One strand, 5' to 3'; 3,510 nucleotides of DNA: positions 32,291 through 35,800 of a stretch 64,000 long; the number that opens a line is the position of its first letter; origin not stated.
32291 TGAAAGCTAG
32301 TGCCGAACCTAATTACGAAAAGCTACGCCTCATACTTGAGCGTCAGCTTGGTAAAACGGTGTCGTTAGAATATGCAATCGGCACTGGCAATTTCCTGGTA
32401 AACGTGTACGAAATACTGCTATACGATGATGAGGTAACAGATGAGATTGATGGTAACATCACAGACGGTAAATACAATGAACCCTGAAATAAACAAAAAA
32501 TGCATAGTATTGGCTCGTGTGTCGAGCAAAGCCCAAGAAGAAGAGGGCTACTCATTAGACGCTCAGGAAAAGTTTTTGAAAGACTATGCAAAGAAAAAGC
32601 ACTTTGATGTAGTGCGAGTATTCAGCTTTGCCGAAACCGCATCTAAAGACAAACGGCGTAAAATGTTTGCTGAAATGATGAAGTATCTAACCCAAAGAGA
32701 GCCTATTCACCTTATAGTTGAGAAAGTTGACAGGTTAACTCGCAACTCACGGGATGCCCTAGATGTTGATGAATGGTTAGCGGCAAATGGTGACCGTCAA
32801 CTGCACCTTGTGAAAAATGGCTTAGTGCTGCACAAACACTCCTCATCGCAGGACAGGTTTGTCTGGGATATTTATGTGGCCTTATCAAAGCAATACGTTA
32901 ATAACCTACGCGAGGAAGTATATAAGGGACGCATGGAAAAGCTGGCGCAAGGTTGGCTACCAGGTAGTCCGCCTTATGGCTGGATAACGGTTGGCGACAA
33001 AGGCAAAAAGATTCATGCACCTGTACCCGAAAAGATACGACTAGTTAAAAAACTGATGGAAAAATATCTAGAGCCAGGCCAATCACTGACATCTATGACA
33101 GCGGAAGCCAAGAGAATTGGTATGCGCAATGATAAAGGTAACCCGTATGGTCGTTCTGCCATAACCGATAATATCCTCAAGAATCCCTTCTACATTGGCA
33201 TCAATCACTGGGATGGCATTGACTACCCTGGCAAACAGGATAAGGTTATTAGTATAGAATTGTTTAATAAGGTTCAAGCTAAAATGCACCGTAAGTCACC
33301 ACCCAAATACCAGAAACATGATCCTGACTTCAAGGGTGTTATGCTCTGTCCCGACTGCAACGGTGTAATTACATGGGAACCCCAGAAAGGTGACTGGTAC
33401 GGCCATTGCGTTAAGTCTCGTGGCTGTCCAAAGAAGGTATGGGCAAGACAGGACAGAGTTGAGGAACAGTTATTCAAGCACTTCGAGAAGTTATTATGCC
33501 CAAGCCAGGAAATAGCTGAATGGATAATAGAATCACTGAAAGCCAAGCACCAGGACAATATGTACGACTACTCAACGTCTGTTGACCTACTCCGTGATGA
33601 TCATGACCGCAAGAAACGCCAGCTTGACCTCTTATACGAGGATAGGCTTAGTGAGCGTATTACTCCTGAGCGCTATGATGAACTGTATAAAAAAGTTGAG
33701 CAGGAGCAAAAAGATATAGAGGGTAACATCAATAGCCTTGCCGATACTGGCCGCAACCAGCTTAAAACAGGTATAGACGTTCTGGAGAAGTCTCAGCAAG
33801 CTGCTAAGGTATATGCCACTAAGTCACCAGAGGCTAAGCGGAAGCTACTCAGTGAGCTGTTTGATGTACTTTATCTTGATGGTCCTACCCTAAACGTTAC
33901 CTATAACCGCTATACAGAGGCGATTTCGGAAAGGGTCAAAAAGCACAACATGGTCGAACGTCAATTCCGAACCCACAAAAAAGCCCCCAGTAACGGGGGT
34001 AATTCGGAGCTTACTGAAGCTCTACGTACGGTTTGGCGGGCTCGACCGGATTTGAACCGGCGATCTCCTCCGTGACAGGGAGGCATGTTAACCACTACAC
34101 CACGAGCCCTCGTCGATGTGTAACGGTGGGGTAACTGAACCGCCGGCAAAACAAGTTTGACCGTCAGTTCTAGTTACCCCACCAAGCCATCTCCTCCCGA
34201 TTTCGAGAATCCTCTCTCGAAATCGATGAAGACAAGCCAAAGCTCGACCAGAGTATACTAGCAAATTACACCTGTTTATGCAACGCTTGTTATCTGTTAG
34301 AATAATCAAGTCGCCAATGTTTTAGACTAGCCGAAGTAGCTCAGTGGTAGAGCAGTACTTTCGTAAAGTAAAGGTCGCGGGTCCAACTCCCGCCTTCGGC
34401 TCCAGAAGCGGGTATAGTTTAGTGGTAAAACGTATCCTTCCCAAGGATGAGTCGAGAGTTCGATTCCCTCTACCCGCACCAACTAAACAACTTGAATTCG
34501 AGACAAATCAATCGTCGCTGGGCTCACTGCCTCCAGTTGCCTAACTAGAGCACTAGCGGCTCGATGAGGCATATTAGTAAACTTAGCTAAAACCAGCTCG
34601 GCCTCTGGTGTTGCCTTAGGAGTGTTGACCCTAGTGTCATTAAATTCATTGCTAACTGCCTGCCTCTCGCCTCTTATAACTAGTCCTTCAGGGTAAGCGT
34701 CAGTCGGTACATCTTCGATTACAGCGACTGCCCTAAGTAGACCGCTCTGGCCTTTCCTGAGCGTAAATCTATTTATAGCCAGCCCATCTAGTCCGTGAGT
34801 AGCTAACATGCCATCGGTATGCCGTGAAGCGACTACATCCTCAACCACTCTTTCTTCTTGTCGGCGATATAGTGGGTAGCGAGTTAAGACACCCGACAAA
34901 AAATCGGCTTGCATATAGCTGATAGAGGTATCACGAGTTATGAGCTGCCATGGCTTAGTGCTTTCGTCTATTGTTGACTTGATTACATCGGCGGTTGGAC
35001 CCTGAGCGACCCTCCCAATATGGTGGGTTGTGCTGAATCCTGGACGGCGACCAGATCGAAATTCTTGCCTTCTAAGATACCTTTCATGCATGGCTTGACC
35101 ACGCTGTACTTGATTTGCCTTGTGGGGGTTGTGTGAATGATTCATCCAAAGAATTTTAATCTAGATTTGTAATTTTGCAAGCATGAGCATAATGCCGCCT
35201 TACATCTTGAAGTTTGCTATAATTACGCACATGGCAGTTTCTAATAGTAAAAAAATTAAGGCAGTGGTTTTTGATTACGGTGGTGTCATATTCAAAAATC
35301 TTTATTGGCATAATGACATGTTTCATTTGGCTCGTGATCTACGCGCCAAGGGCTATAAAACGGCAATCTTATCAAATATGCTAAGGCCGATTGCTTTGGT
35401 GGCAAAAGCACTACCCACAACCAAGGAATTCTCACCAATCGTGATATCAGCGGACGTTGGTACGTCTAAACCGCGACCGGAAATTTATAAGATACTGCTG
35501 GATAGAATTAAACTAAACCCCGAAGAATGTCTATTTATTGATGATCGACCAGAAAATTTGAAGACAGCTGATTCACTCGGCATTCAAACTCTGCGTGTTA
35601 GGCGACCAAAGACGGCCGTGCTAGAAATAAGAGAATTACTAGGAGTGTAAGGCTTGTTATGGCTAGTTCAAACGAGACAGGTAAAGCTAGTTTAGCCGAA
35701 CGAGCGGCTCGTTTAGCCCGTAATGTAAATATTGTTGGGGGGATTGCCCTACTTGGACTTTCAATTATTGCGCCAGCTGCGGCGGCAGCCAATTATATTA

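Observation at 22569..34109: About 11.5-kb integrative element at tRNA-Asp with a large serine recombinase reading into the tRNA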

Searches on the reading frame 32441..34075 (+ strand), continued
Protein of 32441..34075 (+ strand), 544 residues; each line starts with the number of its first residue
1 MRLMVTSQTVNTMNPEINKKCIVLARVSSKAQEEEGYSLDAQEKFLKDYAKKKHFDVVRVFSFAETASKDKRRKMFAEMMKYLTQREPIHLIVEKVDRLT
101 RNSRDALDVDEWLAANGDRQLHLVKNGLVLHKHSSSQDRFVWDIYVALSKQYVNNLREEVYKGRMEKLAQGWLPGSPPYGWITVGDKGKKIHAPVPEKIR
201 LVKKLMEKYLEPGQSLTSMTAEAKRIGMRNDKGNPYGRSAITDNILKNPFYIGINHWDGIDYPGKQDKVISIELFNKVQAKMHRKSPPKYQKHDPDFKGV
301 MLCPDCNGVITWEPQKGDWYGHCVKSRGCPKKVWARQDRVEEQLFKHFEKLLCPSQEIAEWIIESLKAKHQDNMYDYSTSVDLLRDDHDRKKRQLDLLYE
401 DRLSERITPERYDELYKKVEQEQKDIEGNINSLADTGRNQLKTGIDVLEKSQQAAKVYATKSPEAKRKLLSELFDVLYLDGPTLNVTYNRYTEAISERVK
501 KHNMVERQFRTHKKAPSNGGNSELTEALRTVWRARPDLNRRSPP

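Call 79: search_solved_structures(query=A1, max_evalue=0.01)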
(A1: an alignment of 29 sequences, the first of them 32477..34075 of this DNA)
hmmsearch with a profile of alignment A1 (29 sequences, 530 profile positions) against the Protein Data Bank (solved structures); distinct sequences matched with E-value up to 0.01: 9.
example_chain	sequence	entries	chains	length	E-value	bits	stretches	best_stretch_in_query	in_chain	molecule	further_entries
3bvp_A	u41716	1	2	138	3.7e-11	45.8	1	6-95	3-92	TP901-1 Integrase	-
3guv_A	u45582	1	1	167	3.5e-08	36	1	9-159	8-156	Site-specific recombinase, resolvase family protein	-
6dgc_A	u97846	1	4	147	7.3e-07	31.6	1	7-88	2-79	ISC1926 TnpA C-terminal catalytic domain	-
2mhc_A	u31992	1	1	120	0.00018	23.7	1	22-90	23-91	TnpX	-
3lhk_A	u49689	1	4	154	0.00026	23.2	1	7-88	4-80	putative DNA binding protein MJ0014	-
5c35_A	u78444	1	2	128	0.0016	20.6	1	32-104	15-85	Recombinase Sin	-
3g13_A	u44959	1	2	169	0.0018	20.4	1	12-160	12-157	Putative conjugative transposon recombinase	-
3ilx_A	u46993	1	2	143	0.0066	18.6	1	6-88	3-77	First ORF in transposon ISC1904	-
3lhf_A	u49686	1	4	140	0.0071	18.5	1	6-88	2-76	Serine Recombinase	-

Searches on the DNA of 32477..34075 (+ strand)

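Call 77: search_rna_families(sources=[L004, L005, L008, L009, L020, L022, L023, L025, L029, L031, L033, L058], threshold=gathering)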
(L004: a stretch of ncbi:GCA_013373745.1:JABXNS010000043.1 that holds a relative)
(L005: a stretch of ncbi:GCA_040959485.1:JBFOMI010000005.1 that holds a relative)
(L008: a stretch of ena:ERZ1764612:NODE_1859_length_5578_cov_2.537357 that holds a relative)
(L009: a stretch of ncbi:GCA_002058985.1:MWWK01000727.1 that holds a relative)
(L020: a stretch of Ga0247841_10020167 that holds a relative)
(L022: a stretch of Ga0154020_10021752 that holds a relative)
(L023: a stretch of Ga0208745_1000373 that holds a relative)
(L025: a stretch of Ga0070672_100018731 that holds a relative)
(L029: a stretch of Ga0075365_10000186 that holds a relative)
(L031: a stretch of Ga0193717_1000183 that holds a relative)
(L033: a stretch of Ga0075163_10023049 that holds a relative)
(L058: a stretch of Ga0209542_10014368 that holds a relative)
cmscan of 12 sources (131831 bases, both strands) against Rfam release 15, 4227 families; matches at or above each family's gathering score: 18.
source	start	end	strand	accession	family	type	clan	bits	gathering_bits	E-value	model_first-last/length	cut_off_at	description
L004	6607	6727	-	RF03000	LOOT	Gene; sRNA;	-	82.9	46.4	8e-14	1-121/121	no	LOOT RNA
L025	3019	3091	-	RF00005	tRNA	Gene; tRNA;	CL00001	71.3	29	2.8e-13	1-71/71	no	tRNA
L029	11558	11630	-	RF00005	tRNA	Gene; tRNA;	CL00001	71.1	29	3.2e-13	1-71/71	no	tRNA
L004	11769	11841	-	RF00005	tRNA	Gene; tRNA;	CL00001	67.5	29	3.2e-12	1-71/71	no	tRNA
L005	11561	11634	-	RF00005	tRNA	Gene; tRNA;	CL00001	65.8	29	9.5e-12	1-71/71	no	tRNA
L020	7009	7081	+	RF00005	tRNA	Gene; tRNA;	CL00001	65.5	29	1.1e-11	1-71/71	no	tRNA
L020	6824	6896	-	RF00005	tRNA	Gene; tRNA;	CL00001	64.4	29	2.2e-11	1-71/71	no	tRNA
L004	11931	12001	+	RF00005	tRNA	Gene; tRNA;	CL00001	63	29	5.5e-11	1-71/71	no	tRNA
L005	7593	7710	-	RF03000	LOOT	Gene; sRNA;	-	62.4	46.4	5.1e-09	1-121/121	no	LOOT RNA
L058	5943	6014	-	RF00005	tRNA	Gene; tRNA;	CL00001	62.4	29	8.2e-11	1-71/71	no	tRNA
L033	7649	7720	-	RF00005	tRNA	Gene; tRNA;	CL00001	62.2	29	8.8e-11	1-71/71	no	tRNA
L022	2883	2956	-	RF00005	tRNA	Gene; tRNA;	CL00001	61.9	29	1.1e-10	1-71/71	no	tRNA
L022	3137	3209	-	RF00005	tRNA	Gene; tRNA;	CL00001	61.8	29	1.2e-10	1-71/71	no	tRNA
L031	12361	12432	-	RF00005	tRNA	Gene; tRNA;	CL00001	61.4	29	1.5e-10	1-71/71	no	tRNA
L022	3279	3350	+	RF00005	tRNA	Gene; tRNA;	CL00001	56.4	29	3.6e-09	1-71/71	no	tRNA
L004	11597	11670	-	RF00005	tRNA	Gene; tRNA;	CL00001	56.2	29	4.1e-09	1-71/71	no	tRNA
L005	14032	14103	-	RF00005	tRNA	Gene; tRNA;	CL00001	51.1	29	1e-07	1-71/71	no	tRNA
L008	1325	1434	-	RF03000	LOOT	Gene; sRNA;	-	49.3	46.4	5.8e-06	1-121/121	no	LOOT RNA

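Call 100: search_rna_families(sources=[L036, L041, L056, L062, L064, L067, L073, L094], threshold=gathering)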
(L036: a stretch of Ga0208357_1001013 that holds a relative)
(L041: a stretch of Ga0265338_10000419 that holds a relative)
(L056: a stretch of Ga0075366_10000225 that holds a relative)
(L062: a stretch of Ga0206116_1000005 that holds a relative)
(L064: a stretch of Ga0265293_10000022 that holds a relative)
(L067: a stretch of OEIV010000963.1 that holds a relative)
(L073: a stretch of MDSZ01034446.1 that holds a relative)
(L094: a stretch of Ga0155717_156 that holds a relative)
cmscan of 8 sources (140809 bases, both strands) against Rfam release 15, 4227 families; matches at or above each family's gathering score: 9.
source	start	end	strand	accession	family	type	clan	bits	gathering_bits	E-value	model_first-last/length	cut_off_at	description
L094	9727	9798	-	RF00005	tRNA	Gene; tRNA;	CL00001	72.5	29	1.4e-13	1-71/71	no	tRNA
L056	11575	11647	-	RF00005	tRNA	Gene; tRNA;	CL00001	71.3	29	2.9e-13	1-71/71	no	tRNA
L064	11582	11653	-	RF00005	tRNA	Gene; tRNA;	CL00001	66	29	8.5e-12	1-71/71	no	tRNA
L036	11578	11649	-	RF00005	tRNA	Gene; tRNA;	CL00001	65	29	1.6e-11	1-71/71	no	tRNA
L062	20492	20564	-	RF00005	tRNA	Gene; tRNA;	CL00001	64.4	29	2.4e-11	1-71/71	no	tRNA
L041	11548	11618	-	RF00005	tRNA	Gene; tRNA;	CL00001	61.7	29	1.3e-10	1-71/71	no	tRNA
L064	19681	19753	-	RF00005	tRNA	Gene; tRNA;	CL00001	61.2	29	1.9e-10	1-71/71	no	tRNA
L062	11585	11656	-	RF00005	tRNA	Gene; tRNA;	CL00001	59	29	7.2e-10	1-71/71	no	tRNA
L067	3612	3713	+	RF00162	SAM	Cis-reg; riboswitch;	CL00012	45.9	44.4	5.8e-07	1-108/108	no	SAM riboswitch aptamer (S box leader)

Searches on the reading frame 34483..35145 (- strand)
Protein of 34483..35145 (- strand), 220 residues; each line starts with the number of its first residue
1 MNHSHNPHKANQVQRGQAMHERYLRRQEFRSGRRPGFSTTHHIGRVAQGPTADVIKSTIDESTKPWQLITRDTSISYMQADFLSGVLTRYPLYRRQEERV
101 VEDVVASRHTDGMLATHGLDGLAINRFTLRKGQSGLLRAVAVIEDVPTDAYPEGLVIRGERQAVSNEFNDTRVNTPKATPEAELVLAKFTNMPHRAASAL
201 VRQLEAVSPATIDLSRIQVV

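Call 10: search_protein_families(library=pfam, proteins=[window:34483-35145:-], max_evalue=0.01)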
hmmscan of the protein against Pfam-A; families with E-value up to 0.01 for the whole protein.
window:34483-35145:- (220 aa): 0 families

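Call 11: find_encoding_contigs(protein=window:34483-35145:-, flank=10000, max_places=10)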
Protein window:34483-35145:- (220 aa): 1 contig read that carries it; 1 place shown.
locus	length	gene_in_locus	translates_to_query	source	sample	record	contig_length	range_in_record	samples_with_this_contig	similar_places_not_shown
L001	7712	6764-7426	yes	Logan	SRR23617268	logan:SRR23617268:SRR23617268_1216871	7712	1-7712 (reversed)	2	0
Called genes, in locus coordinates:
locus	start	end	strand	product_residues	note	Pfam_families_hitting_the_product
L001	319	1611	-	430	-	-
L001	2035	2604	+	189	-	-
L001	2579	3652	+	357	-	PF13624:SurA_N_3, PF13145:Rotamase_2 (weak), PF13616:Rotamase_3, PF00639:Rotamase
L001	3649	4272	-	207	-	PF00300:His_Phos_1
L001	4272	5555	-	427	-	PF03952:Enolase_N, PF07476:MAAL_C (faint), PF00113:Enolase_C, PF13378:MR_MLE_C (weak)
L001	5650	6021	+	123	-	-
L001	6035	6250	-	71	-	-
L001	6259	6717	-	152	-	PF13419:HAD_2, PF00702:Hydrolase, PF13242:Hydrolase_like (faint)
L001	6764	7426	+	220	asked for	-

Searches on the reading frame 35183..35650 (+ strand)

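Call 10: search_protein_families(library=pfam, proteins=[window:35183-35650:+], max_evalue=0.01)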
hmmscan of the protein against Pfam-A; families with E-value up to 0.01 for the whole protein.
window:35183-35650:+ (155 aa): 3 families
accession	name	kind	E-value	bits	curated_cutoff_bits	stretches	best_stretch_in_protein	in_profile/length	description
PF00702.32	Hydrolase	-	1.5e-15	58.5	26.4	1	48-130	105-188/191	haloacid dehalogenase-like hydrolase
PF13419.12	HAD_2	-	2.3e-14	54.3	23.8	1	14-139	49-178/178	Haloacid dehalogenase-like hydrolase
PF13242.12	Hydrolase_like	-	2.6e-05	24.5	22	1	95-146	3-55/75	HAD-hyrolase-like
